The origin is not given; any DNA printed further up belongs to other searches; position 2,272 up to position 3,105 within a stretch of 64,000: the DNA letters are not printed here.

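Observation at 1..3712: DpnII-like GATC R-M cassette with rearranged gene order and an inserted DUF262/DUF1524 (GmrSD-like) gene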

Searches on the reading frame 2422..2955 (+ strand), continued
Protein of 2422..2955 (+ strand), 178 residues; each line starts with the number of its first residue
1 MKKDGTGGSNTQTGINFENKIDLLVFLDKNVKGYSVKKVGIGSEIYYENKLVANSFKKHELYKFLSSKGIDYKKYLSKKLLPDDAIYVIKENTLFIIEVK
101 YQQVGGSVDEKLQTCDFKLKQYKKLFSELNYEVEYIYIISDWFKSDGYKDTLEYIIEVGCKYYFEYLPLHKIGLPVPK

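Call 33: fold_search(model_id=the predicted structure, library=pdb)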
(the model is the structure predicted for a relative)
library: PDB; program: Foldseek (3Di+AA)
matches with E <= 10: 997; with E <= 0.001: 0
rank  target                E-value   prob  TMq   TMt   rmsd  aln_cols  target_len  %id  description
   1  2okf_A                3.8e-03  0.96  0.32  0.40   8.5       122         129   17  CRYSTAL STRUCTURE OF A FDXN ELEMENT EXCISION CONTROLLING FACTOR PROTEIN (AVA_3312) FROM ANABAENA VARIABILIS AT 1.60 A  (released 2007-01-30)
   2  2inb                  4.6e-03  0.94  0.31  0.39   8.4       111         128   16  Crystal structure of an XisH family protein (ZP_00107633.1) from Nostoc punctiforme PCC 73102 at 1.60 A resolution (released 2006-10-24)
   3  8z4i_B                6.4e-03  0.99  0.30  0.15   4.1        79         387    6  crystal structure of Cdn1 in complex with cA3 (released 2026-02-04)
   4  1ob8_A                9.4e-03  0.77  0.21  0.30   9.0        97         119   20  Holliday Junction Resolving Enzyme (released 2004-10-15)
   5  5izh_A                1.4e-02  0.82  0.26  0.27  12.8       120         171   18  Lassa virus L protein cap-snatching endonuclease. apo form (released 2016-06-29)
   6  7oeb_L                1.5e-02  0.90  0.31  0.05  12.9       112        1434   20  Lassa virus L protein bound to 3' promoter RNA (well-resolved endonuclease) [3END-ENDO] (released 2021-12-01)
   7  7ojn_L                1.6e-02  0.84  0.28  0.03  11.3       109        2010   21  Lassa virus L protein in an elongation conformation [ELONGATION] (released 2021-12-01)
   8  1ob8_B                1.7e-02  0.75  0.22  0.29   7.6        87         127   21  Holliday Junction Resolving Enzyme (released 2004-10-15)
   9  5j1p                  1.8e-02  0.87  0.30  0.32  10.2       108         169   22  Lassa virus L protein cap-snatching endonuclease. Bound to two manganese ions (released 2016-06-29)
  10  1ob9                  1.9e-02  0.66  0.22  0.29   8.3        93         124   20  Holliday Junction Resolving Enzyme (released 2004-10-15)
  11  5t2t_A                2.2e-02  0.85  0.30  0.28  11.1       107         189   18  Crystal structure of Lymphocytic choriomeningitis mammarenavirus endonuclease bound to compound L742001 (released 2017-09-13)
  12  7orj_A                2.2e-02  0.77  0.29  0.03  11.0       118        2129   19  La Crosse virus polymerase at transcription capped RNA cleavage stage (released 2022-02-16)
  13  9ibq_A                2.3e-02  0.96  0.45  0.30   5.6       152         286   13  Structure of BstEII with DNA substrate (released 2026-03-04)
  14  7ewx_B                2.3e-02  0.82  0.29  0.28   5.6        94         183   20  Crystal structure of Ebinur Lake virus cap snatching endonuclease (P78A mutant) (released 2022-01-26)
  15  8q3y_A                2.3e-02  0.60  0.27  0.13  12.4       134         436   12  Crystal structure of apo Can2 from Thermoanaerobacter brockii (released 2023-11-22)
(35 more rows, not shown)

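Call 66: search_protein_representatives(alignment_id=A1)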
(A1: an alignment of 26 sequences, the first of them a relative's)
Query: 26 sequences, 179 profile positions. Proteins with E-value up to 0.001 (for the whole library): 1019; up to 1e-10: 590; up to 1e-30: 165. The best 150 are listed.
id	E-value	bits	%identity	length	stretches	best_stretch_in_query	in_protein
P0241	1.1e-82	292.7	-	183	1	1-178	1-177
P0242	2.5e-75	268.8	-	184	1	1-177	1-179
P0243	3.4e-67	242.2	-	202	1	42-177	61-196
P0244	2.5e-63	229.7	-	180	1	1-175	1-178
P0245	3.7e-61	222.6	-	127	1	53-178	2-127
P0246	7.0e-59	215.2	-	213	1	45-177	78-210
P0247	4.3e-58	212.6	-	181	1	1-177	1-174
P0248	2.7e-56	206.8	-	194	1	1-175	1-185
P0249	4.0e-56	206.2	-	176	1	1-178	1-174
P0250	5.9e-56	205.6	-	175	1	1-178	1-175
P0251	2.9e-54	200.1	-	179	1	63-177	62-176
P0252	4.1e-54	199.7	-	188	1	1-178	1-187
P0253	2.2e-53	197.3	-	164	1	35-159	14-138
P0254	4.2e-52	193.1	-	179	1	1-175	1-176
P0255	7.6e-51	189.0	-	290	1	1-176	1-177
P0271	3.7e-46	173.7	-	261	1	19-165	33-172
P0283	2.7e-44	167.6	-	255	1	15-176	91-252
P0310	7.1e-39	150.0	-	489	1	7-175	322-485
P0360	3.6e-34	134.7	-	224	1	10-172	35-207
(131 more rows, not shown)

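Call 67: search_protein_families(library=pfam, proteins=[P0310, P0255, P0271, P0283, P0360], max_evalue=0.001)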
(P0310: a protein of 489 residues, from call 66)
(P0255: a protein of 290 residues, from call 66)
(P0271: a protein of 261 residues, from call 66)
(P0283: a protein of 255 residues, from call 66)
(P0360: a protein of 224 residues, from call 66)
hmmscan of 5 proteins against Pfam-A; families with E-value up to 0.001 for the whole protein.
P0310 (489 aa): 1 family
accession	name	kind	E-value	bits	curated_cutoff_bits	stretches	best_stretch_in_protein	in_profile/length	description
PF02086.21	MethyltransfD12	-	8.5e-55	186.7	22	1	20-268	1-231/253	D12 class N6 adenine-specific DNA methyltransferase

P0255 (290 aa): 2 families
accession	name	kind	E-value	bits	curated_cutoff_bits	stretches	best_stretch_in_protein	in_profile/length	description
PF22539.1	DUF7004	-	6e-28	98.2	27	1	202-289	67-154/155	Family of unknown function (DUF7004)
PF20472.4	PDDEXK_11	-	3.6e-05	24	23.7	1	92-150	61-124/145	PD-(D/E)XK nuclease superfamily domain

P0271 (261 aa): 0 families

P0283 (255 aa): 0 families

P0360 (224 aa): 0 families

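Call 69: search_dna_similar(query=window:2422-2955:+, collection=phages, mode=protein, max_rows=12)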
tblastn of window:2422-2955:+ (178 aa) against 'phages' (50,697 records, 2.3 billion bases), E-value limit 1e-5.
No match.
